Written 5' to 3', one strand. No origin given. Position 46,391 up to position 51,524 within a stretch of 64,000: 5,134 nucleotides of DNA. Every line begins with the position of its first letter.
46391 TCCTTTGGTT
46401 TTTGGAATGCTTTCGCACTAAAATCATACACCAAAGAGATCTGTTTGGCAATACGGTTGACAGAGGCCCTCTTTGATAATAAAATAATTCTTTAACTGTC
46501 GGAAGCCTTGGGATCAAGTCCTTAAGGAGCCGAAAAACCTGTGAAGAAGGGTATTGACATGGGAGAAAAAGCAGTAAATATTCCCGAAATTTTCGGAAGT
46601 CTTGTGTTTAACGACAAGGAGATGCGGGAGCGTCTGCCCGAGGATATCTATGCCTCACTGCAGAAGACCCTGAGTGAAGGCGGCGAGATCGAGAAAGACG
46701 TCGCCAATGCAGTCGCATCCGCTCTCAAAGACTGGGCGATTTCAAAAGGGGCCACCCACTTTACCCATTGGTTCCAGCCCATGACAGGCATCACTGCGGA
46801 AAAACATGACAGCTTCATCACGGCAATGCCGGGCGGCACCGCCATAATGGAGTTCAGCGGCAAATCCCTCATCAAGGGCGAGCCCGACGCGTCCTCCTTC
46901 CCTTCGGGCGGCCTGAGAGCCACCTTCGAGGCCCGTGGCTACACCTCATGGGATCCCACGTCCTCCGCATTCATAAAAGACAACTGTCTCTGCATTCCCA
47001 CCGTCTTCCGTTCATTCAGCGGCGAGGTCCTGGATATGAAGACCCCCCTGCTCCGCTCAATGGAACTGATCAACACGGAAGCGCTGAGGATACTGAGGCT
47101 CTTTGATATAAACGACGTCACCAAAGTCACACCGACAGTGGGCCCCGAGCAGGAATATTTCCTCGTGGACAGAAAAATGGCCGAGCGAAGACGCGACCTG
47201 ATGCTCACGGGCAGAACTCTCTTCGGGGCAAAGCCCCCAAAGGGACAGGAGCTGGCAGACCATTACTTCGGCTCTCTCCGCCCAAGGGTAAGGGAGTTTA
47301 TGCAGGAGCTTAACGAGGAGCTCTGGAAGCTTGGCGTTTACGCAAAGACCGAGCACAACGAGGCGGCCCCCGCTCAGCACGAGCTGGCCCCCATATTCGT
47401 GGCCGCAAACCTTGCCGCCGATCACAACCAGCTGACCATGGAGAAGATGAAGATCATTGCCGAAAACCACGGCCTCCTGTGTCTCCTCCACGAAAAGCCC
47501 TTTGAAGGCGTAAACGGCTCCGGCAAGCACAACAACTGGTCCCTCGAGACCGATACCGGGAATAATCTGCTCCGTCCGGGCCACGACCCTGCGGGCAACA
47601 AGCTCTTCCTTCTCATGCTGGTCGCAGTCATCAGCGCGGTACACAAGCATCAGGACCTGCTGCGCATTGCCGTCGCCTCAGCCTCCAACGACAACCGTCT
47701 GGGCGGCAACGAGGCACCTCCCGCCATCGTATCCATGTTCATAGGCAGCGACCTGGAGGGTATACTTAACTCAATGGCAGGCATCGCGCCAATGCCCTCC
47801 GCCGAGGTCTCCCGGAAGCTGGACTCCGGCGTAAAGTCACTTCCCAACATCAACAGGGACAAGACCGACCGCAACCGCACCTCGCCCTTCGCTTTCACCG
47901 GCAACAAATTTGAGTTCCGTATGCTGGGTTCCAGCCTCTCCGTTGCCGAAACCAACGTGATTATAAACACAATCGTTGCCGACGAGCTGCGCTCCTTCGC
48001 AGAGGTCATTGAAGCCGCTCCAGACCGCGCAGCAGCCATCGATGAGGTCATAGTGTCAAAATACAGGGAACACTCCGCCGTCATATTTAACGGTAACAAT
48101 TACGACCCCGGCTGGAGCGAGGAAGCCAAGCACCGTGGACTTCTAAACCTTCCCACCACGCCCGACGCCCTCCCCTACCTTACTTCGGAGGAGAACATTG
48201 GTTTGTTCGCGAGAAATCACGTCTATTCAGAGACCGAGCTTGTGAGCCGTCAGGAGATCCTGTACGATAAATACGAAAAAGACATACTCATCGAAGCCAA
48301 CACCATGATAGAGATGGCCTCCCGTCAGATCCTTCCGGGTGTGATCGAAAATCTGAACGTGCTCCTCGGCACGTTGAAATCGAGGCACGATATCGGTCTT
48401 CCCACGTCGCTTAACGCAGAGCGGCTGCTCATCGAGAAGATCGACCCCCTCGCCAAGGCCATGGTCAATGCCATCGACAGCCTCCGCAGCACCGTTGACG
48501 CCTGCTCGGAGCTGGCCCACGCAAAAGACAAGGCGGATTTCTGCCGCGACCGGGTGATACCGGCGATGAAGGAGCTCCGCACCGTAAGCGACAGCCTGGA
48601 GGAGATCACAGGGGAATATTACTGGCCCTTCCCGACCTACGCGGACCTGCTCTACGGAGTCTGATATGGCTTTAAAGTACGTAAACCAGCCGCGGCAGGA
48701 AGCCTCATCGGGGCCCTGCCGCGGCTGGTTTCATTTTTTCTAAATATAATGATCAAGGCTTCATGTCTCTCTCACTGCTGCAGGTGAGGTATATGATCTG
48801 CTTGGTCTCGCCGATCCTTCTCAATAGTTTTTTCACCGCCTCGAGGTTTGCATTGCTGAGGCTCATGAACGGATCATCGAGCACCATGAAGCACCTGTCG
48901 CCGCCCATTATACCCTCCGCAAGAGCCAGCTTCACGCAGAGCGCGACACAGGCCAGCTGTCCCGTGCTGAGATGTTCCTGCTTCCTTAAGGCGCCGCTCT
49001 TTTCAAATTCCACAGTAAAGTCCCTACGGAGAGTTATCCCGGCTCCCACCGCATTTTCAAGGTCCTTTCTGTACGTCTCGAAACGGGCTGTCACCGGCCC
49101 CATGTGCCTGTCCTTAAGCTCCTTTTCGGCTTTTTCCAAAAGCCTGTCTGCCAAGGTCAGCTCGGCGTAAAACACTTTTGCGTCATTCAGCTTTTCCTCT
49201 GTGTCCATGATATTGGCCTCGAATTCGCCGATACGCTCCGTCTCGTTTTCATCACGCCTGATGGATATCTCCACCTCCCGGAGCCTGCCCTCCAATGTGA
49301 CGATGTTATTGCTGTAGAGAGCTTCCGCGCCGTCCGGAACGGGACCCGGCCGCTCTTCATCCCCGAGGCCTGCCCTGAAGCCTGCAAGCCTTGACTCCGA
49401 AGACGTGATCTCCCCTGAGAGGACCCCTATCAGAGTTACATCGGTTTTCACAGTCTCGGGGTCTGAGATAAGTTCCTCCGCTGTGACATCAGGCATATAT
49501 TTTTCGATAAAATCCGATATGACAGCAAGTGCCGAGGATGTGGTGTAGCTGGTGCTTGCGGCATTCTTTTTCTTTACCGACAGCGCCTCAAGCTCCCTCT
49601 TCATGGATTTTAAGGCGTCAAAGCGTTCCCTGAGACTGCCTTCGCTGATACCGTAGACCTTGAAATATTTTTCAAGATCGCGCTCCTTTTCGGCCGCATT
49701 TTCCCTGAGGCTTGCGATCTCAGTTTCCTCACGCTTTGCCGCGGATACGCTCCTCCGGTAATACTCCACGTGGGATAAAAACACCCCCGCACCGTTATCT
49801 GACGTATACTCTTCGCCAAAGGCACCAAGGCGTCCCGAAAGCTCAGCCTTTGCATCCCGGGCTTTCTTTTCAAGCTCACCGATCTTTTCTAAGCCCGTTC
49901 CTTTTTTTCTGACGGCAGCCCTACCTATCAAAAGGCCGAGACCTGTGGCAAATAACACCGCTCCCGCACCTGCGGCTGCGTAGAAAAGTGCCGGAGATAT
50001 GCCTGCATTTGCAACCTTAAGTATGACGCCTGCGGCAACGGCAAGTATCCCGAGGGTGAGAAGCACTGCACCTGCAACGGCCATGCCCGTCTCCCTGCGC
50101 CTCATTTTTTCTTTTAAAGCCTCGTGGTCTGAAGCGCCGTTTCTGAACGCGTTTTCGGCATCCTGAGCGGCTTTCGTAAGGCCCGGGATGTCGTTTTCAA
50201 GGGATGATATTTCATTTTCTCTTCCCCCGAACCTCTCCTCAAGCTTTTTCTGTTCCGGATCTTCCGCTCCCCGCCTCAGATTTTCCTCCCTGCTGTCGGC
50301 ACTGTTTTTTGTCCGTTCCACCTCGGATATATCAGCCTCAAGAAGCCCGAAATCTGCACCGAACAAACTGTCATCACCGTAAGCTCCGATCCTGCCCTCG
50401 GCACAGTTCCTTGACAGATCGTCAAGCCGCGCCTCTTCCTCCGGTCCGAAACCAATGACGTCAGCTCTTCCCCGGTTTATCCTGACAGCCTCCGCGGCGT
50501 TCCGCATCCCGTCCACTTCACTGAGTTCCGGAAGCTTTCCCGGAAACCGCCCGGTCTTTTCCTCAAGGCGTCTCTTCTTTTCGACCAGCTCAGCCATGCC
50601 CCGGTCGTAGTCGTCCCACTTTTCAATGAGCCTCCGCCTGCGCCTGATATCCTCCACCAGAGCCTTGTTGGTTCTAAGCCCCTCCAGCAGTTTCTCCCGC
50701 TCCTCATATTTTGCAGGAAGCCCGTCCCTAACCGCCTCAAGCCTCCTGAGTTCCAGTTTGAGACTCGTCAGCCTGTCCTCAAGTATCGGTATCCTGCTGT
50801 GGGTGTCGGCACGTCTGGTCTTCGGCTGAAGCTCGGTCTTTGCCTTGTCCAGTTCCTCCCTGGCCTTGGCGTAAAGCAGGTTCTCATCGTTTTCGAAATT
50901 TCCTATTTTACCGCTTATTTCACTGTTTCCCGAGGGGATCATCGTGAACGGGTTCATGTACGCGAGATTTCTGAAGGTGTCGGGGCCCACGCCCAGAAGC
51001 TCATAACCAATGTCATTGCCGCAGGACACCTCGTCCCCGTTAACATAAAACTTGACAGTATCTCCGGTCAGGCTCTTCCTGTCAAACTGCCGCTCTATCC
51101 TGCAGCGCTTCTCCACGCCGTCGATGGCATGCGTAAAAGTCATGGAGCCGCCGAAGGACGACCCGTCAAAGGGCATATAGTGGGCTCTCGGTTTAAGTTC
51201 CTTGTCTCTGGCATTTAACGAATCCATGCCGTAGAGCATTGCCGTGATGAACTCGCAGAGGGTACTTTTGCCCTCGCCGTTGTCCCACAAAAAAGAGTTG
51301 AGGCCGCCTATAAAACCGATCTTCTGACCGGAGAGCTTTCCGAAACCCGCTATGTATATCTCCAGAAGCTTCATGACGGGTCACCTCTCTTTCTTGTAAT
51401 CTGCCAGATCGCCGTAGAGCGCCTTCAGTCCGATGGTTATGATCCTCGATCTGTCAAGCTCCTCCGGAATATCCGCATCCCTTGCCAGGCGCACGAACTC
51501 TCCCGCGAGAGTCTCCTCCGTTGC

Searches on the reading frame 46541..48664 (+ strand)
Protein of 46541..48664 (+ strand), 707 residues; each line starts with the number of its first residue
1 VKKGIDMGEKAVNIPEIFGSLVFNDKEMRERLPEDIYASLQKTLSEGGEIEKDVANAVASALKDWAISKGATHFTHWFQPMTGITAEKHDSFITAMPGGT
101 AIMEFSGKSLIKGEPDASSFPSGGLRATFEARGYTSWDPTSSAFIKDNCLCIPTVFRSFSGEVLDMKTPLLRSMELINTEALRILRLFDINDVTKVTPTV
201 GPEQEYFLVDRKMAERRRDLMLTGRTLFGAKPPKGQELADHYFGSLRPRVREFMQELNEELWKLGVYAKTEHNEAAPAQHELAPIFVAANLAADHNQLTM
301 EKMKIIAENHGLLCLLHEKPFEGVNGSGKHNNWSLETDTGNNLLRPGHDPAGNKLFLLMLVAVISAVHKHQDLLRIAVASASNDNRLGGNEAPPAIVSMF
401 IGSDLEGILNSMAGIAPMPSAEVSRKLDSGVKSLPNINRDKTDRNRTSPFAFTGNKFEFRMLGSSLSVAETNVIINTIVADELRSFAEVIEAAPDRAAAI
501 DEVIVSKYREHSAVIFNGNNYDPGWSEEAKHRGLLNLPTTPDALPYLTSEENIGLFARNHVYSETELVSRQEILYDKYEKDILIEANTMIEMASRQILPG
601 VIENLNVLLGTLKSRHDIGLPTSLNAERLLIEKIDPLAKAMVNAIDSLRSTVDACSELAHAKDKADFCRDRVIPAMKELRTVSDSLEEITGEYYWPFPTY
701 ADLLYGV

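Call 68: search_protein_families(library=pfam, proteins=[window:46541-48664:+], max_evalue=0.0001)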
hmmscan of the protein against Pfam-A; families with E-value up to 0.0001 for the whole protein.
window:46541-48664:+ (707 aa): 3 families
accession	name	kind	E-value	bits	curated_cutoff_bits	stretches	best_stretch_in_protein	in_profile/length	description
PF12437.13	GSIII_N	-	1.3e-76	256.2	25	1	16-173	3-160/160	Glutamine synthetase type III N terminal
PF18318.6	Gln-synt_C-ter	-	2.5e-36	124.4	22.7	1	499-613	1-115/118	Glutamine synthetase C-terminal domain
PF00120.29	Gln-synt_C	-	1.2e-19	71.1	24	1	195-350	19-170/344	Glutamine synthetase, catalytic domain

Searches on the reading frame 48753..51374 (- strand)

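Call 69: search_protein_families(library=pfam, proteins=[window:48753-51374:-], max_evalue=0.0001)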
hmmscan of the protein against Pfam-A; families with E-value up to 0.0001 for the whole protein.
window:48753-51374:- (873 aa): 2 families
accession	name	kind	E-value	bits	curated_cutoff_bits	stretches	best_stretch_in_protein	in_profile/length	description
PF13476.12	AAA_23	-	1.1e-08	36.5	27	1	6-272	2-188/201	AAA domain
PF02463.25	SMC_N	-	5.6e-07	29.6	40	1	5-867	4-199/220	RecF/RecN/SMC N terminal domain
